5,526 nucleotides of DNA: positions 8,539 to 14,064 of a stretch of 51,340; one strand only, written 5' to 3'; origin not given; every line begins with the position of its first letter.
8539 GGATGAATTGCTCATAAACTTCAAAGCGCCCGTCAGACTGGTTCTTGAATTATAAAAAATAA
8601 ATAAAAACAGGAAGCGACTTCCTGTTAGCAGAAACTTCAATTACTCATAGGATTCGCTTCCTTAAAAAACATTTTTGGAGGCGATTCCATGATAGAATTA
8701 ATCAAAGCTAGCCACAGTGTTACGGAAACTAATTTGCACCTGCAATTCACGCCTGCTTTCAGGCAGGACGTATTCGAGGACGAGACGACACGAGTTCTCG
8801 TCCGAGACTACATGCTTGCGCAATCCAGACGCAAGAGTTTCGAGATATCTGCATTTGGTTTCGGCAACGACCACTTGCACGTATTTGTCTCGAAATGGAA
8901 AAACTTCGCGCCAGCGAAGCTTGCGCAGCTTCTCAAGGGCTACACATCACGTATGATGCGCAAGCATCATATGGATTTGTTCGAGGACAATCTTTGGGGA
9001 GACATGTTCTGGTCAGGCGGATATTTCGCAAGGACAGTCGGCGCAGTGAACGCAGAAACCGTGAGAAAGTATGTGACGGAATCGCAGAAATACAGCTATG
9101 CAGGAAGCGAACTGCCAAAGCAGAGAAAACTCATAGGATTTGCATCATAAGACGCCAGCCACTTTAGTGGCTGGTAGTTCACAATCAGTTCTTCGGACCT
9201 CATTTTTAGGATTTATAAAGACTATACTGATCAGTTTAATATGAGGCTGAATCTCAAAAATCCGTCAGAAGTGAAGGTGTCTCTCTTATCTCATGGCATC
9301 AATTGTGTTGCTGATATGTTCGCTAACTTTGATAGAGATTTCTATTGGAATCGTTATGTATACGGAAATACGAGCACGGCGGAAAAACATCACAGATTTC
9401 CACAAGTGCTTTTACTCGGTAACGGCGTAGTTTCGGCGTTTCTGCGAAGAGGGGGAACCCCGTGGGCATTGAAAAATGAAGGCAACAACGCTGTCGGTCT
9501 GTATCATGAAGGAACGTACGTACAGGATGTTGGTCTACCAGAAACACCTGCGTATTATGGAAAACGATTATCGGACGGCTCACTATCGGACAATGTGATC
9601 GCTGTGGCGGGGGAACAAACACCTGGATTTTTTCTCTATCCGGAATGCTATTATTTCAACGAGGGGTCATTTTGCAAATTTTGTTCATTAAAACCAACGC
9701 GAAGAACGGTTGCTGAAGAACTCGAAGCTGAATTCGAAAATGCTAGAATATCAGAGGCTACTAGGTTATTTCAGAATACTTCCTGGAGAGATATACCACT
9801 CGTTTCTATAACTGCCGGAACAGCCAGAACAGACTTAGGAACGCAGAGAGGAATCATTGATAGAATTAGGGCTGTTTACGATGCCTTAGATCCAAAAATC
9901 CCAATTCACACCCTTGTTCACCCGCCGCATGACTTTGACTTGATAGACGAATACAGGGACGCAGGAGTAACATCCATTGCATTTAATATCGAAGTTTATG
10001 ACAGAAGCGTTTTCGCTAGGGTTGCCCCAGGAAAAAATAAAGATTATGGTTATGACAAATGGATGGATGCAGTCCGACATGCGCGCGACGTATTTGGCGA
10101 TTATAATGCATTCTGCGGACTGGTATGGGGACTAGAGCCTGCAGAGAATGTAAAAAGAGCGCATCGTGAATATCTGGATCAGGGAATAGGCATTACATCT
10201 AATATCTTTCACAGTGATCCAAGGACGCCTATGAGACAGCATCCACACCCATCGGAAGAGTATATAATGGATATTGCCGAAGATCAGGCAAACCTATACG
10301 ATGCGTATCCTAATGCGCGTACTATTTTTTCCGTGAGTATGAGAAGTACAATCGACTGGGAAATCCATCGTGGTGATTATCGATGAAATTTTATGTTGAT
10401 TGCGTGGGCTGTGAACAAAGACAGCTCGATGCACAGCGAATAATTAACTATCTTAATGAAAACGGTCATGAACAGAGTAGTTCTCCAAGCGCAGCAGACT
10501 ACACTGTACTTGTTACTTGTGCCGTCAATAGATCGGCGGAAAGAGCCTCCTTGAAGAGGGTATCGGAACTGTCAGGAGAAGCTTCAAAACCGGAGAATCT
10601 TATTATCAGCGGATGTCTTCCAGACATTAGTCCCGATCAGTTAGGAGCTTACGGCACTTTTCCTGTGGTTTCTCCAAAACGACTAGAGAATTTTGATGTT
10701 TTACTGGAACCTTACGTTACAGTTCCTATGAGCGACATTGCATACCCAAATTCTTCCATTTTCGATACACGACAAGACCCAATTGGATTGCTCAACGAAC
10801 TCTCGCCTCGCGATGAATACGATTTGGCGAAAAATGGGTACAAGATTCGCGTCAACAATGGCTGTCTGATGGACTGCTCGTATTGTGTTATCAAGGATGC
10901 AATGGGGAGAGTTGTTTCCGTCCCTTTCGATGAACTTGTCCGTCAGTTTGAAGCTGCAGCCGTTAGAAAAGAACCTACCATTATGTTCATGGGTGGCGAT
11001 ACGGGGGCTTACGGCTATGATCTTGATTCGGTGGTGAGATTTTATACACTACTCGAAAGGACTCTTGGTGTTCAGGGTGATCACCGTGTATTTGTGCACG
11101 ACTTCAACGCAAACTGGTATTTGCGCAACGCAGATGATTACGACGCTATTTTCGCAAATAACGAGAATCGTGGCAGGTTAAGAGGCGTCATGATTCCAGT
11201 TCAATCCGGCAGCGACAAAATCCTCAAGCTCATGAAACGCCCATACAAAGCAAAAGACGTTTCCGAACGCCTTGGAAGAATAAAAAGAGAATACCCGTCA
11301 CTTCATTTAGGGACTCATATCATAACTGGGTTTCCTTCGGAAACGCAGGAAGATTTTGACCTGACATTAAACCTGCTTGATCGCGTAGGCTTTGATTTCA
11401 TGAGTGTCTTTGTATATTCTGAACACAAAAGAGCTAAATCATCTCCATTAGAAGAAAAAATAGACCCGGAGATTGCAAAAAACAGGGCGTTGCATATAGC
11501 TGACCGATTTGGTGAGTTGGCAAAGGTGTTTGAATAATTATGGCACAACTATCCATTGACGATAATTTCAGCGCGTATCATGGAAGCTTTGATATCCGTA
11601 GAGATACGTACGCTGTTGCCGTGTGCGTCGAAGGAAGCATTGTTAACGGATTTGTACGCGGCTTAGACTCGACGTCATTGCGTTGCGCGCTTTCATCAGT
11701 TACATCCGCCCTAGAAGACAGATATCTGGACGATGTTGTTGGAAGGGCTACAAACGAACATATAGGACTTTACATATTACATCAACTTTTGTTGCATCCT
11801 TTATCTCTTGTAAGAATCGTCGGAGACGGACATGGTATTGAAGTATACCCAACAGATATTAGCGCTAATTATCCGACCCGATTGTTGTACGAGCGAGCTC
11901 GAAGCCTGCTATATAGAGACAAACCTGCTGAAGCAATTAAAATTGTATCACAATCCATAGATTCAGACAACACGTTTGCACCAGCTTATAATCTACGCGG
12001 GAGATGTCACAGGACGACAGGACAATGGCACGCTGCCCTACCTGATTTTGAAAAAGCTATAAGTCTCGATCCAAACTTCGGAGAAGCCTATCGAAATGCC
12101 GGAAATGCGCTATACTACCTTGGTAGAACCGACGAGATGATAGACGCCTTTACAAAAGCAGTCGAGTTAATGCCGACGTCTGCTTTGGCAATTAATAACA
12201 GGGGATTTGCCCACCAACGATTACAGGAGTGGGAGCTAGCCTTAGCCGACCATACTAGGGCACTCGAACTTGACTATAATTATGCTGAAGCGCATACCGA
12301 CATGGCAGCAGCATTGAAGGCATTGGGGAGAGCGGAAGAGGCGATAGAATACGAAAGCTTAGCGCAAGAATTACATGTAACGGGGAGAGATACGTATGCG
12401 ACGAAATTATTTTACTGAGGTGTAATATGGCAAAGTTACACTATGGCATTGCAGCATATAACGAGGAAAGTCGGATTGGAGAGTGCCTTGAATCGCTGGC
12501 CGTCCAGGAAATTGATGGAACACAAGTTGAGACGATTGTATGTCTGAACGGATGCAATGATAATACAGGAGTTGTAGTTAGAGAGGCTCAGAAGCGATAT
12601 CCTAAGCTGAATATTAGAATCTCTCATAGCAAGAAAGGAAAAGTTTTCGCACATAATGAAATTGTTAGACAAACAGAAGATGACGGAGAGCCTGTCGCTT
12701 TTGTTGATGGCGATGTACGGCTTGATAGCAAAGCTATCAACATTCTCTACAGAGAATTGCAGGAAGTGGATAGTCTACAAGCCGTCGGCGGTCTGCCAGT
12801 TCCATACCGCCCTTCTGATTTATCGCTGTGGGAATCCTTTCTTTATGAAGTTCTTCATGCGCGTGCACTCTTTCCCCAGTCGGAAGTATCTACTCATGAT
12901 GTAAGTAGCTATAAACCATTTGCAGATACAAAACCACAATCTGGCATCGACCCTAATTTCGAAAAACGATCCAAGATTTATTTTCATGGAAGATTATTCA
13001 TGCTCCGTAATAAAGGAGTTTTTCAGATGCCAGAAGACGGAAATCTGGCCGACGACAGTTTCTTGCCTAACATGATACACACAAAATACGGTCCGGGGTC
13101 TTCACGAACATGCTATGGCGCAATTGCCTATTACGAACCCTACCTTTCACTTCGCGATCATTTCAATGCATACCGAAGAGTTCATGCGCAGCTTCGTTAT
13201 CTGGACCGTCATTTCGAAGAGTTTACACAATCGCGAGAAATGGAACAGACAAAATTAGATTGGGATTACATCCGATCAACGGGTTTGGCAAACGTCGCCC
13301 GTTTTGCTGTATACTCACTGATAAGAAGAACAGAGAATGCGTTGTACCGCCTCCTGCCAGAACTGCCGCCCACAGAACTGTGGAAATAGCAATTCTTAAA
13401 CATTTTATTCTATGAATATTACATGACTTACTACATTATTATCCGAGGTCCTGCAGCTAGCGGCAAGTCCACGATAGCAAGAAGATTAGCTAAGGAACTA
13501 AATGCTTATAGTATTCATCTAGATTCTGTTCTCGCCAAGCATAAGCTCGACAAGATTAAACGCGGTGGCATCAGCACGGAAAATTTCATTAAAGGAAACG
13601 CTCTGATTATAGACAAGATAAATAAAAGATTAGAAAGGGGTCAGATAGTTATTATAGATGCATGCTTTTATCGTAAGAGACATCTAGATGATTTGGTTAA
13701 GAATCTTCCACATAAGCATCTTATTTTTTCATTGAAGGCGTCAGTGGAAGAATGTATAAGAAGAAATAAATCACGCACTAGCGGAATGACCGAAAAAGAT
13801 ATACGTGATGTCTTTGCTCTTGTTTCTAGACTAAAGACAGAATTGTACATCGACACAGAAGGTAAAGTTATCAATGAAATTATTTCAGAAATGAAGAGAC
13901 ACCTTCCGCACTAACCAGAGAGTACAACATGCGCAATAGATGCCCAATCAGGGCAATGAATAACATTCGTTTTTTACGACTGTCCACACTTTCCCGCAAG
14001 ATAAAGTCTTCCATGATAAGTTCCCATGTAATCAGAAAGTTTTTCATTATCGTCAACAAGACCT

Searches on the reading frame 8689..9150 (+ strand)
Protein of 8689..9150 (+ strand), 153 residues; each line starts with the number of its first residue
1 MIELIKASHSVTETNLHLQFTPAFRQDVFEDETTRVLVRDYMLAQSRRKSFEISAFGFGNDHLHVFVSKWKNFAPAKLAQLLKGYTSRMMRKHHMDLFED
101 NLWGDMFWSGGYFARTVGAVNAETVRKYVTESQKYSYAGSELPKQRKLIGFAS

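Call 38: search_protein_families(library=pfam, proteins=[window:8689-9150:+], max_evalue=0.001)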
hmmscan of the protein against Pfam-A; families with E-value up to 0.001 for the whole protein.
window:8689-9150:+ (153 aa): 1 family
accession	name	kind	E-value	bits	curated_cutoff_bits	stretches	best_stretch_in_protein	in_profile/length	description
PF01797.21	Y1_Tnp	-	1.1e-24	87.4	23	1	11-131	2-120/121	Transposase IS200 like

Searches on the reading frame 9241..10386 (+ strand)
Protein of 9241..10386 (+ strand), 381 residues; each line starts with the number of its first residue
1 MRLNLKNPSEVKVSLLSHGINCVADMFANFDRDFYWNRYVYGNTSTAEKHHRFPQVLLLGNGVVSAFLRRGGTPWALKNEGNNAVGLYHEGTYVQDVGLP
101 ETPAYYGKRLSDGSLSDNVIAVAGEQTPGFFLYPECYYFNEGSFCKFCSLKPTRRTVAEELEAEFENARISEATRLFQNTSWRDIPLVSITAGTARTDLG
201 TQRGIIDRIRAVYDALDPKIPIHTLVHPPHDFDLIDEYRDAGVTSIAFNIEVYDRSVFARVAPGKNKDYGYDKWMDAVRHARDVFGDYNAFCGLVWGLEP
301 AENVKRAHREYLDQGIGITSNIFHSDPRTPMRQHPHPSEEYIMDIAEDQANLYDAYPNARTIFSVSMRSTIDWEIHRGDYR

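Call 38: search_protein_families(library=pfam, proteins=[window:9241-10386:+], max_evalue=0.001)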
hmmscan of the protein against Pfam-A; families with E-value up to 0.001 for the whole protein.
window:9241-10386:+ (381 aa): 1 family
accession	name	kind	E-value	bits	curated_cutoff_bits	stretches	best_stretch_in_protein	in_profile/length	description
PF04055.27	Radical_SAM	-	5.9e-07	30.2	29.5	1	145-286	11-142/166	Radical SAM superfamily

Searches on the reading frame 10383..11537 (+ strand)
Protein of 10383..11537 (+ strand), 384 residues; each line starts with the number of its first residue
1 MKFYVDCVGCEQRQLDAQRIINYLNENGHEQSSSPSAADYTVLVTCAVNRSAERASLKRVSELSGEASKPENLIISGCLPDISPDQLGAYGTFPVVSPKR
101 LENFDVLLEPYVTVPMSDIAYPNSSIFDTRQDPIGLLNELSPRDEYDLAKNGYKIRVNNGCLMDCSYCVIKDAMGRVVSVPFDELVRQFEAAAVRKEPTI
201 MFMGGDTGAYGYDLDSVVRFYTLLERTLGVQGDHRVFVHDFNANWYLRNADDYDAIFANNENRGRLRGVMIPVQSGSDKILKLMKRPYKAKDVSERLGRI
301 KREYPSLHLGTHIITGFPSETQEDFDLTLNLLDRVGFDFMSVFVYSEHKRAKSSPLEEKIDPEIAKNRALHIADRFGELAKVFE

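Call 38: search_protein_families(library=pfam, proteins=[window:10383-11537:+], max_evalue=0.001)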
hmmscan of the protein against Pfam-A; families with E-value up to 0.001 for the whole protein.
window:10383-11537:+ (384 aa): 2 families
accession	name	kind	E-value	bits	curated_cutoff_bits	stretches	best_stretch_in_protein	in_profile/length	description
PF04055.27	Radical_SAM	-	2.8e-17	63.8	29.5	1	157-332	3-166/166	Radical SAM superfamily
PF00919.26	UPF0004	-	1.1e-15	57.8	27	1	2-87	1-86/98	Uncharacterized protein family UPF0004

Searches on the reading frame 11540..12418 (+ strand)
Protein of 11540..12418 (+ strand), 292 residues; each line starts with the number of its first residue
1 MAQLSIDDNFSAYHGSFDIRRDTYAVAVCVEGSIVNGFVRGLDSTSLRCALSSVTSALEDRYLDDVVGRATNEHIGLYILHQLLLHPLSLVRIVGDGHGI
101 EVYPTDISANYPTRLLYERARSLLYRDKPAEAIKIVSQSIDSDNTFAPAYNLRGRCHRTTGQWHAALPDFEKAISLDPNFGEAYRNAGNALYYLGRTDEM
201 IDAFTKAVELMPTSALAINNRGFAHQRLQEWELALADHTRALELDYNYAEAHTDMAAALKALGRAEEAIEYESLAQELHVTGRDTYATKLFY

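Call 38: search_protein_families(library=pfam, proteins=[window:11540-12418:+], max_evalue=0.001)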
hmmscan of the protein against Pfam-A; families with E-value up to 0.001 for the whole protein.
window:11540-12418:+ (292 aa): 14 families
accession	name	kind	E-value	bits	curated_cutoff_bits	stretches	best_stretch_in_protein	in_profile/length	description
PF00515.34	TPR_1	-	3.4e-24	84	27.8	2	147-180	1-34/34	Tetratricopeptide repeat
PF07719.23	TPR_2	-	2.4e-22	77.6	27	2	147-179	1-33/34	Tetratricopeptide repeat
PF13431.12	TPR_17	-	1.8e-17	62.5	24.4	1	170-200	2-32/34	Tetratricopeptide repeat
PF13414.12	TPR_11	-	2.5e-16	59.5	26.8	2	160-195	7-42/42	TPR repeat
PF13181.12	TPR_8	-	2.6e-14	52.5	25.7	1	147-179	1-33/34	Tetratricopeptide repeat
PF13424.12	TPR_12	-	6.5e-13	49.1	30.1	2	147-210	3-67/77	Tetratricopeptide repeat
PF13432.12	TPR_16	-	6.6e-10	39.7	32.7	2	157-214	7-64/65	Tetratricopeptide repeat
PF14559.12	TPR_19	-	1.4e-08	35.4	25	0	161-199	5-43/68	Tetratricopeptide repeat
PF13428.12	TPR_14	-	1.9e-08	34.6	23.5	0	149-188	3-42/44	Tetratricopeptide repeat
PF13371.12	TPR_9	-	1.6e-07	31.6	35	0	131-179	13-61/73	Tetratricopeptide repeat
PF13174.12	TPR_6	-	4.2e-06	27.5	26.3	0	182-213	1-32/33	Tetratricopeptide repeat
PF13374.12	TPR_10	-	3.8e-05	24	27.5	0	215-243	2-30/42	Tetratricopeptide repeat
PF13176.12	TPR_7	-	0.00022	21.5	27.9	0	183-211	1-29/36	Tetratricopeptide repeat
PF03704.23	BTAD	-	0.00042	21.1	22.1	0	149-209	64-124/146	Bacterial transcriptional activator domain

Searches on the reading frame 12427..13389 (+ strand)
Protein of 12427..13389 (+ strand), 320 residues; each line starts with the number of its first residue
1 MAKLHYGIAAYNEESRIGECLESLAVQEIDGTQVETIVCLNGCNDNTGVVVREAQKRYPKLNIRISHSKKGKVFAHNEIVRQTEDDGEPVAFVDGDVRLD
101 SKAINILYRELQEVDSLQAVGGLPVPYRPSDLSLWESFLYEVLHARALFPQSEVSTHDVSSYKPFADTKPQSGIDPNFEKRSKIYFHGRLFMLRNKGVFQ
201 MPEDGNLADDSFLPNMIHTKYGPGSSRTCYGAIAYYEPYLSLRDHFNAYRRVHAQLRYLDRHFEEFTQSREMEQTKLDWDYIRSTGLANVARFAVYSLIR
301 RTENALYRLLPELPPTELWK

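Call 38: search_protein_families(library=pfam, proteins=[window:12427-13389:+], max_evalue=0.001)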
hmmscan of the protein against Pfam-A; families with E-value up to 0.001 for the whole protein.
window:12427-13389:+ (320 aa): 2 families
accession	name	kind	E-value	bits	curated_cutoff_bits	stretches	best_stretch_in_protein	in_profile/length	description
PF00535.33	Glycos_transf_2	-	1.6e-13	51.3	23.3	1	8-144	4-141/168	Glycosyl transferase family 2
PF13641.12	Glyco_tranf_2_3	-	4.5e-11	43.7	27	1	8-121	7-120/230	Glycosyltransferase like family 2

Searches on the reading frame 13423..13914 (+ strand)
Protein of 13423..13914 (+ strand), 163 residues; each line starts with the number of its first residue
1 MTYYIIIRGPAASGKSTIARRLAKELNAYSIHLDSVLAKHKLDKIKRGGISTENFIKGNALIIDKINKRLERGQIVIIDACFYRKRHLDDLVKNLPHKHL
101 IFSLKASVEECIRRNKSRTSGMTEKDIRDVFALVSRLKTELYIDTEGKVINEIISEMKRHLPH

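Call 38: search_protein_families(library=pfam, proteins=[window:13423-13914:+], max_evalue=0.001)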
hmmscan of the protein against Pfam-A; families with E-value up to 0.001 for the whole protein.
window:13423-13914:+ (163 aa): 10 families
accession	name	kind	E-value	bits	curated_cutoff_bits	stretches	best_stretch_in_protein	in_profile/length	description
PF13671.12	AAA_33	-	1.1e-14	55.4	27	1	5-120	2-120/143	AAA domain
PF08433.16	KTI12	-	7.9e-10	39.1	22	1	5-121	4-122/271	Chromatin associated protein KTI12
PF13238.12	AAA_18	-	3.6e-09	37.6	29.4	1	5-120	1-113/128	AAA domain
PF13207.12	AAA_17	-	1.2e-06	29.2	27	1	9-128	2-133/136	AAA domain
PF02224.24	Cytidylate_kin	-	2.4e-06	27.8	26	1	5-30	1-26/211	Cytidylate kinase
PF07931.18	CPT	-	3.5e-06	27.4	22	1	5-153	4-163/172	Chloramphenicol phosphotransferase-like protein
PF01202.28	SKI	-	1.8e-05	25.4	22.1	1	12-150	2-140/159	Shikimate kinase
PF01712.25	dNK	-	5.7e-05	23.4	27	0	5-34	1-29/203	Deoxynucleoside kinase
PF01583.26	APS_kinase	-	0.00066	20.2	21.1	1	4-115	4-118/152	Adenylylsulphate kinase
PF13173.12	AAA_14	-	0.00071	20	27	0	4-68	4-73/129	AAA domain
